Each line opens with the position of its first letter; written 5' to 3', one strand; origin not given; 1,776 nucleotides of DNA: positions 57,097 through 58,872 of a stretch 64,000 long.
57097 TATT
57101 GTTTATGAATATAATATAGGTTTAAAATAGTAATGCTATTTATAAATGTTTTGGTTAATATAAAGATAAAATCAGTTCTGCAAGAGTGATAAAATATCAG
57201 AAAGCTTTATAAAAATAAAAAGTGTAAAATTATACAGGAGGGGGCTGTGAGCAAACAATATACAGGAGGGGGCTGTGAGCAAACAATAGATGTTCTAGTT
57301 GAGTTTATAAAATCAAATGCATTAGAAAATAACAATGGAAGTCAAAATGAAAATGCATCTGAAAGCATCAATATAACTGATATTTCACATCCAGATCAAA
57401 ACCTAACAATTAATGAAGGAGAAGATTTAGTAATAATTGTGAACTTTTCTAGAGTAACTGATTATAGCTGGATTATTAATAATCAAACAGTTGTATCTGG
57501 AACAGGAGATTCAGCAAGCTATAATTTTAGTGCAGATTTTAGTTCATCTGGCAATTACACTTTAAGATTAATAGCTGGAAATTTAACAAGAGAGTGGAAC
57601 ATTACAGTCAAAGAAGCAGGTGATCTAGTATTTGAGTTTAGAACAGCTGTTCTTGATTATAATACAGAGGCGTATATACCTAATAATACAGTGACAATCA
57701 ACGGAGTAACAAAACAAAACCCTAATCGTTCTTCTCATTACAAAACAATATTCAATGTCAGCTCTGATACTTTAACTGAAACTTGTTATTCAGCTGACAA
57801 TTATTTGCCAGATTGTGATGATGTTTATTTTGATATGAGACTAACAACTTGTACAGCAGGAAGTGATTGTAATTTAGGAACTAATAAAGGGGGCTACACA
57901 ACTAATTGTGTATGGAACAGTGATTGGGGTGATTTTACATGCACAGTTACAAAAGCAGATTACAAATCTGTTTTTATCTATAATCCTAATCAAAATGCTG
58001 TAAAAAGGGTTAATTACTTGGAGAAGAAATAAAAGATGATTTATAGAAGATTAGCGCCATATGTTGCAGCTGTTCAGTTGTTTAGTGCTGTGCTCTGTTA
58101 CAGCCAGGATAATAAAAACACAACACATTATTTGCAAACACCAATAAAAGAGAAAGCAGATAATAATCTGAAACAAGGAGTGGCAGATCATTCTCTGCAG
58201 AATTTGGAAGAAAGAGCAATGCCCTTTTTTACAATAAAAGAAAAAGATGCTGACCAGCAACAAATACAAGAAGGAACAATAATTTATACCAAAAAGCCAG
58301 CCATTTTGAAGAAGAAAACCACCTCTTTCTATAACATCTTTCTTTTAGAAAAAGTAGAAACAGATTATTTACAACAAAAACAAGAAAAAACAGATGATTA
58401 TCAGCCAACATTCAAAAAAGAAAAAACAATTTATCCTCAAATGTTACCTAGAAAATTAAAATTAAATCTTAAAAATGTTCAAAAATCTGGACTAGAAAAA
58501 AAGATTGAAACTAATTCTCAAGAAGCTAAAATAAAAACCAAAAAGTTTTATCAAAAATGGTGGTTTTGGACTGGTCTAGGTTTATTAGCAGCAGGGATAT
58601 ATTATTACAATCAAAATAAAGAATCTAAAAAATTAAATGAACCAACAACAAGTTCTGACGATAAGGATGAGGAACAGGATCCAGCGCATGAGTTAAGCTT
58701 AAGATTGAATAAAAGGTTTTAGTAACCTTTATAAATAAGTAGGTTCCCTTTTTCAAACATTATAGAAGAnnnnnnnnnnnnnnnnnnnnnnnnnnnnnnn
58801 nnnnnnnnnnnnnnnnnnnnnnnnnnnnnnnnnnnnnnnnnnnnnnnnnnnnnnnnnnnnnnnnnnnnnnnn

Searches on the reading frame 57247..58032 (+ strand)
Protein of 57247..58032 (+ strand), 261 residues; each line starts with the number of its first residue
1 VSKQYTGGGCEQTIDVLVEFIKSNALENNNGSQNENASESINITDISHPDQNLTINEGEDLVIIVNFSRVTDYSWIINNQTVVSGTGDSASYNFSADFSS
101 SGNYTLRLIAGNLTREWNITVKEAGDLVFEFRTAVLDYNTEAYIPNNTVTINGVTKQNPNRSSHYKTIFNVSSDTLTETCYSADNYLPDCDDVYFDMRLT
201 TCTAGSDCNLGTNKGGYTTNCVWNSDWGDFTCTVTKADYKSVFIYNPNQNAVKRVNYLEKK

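Call 49: find_encoding_contigs(protein=window:57247-58032:+, flank=3000, max_places=4)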
Protein window:57247-58032:+ (261 aa): no gene with exactly this product is on record in the collection.

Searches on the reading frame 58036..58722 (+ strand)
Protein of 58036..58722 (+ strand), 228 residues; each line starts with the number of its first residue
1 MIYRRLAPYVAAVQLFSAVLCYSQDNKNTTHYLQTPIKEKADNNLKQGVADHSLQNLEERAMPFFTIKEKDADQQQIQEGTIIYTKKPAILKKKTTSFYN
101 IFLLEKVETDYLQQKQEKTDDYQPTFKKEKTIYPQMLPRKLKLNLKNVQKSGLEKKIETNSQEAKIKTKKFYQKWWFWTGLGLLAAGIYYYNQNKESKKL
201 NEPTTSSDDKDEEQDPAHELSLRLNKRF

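Call 30: find_encoding_contigs(protein=window:58036-58722:+, flank=10000, max_places=10)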
Protein window:58036-58722:+ (228 aa): 4 contigs read that carry it; 2 places shown.
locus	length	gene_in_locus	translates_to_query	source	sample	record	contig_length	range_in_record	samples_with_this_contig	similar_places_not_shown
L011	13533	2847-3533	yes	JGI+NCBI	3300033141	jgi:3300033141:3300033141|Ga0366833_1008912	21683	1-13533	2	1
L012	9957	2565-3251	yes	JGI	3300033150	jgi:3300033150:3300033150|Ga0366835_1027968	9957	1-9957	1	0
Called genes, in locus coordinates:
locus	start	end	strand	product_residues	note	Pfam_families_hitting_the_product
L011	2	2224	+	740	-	?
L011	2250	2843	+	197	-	-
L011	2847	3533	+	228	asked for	-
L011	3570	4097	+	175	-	PF00252:Ribosomal_L16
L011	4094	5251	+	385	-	PF01941:AdoMet_Synthase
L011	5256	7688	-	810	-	-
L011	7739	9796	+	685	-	-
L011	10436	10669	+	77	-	PF01191:RNA_pol_Rpb5_C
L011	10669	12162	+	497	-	PF04563:RNA_pol_Rpb2_1, PF04561:RNA_pol_Rpb2_2, PF04565:RNA_pol_Rpb2_3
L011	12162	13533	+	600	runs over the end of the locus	PF04566:RNA_pol_Rpb2_4, PF04567:RNA_pol_Rpb2_5, PF00562:RNA_pol_Rpb2_6, PF04560:RNA_pol_Rpb2_7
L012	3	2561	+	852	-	?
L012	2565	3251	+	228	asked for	-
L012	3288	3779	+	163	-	PF00252:Ribosomal_L16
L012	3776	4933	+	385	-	PF01941:AdoMet_Synthase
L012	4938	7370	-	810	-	-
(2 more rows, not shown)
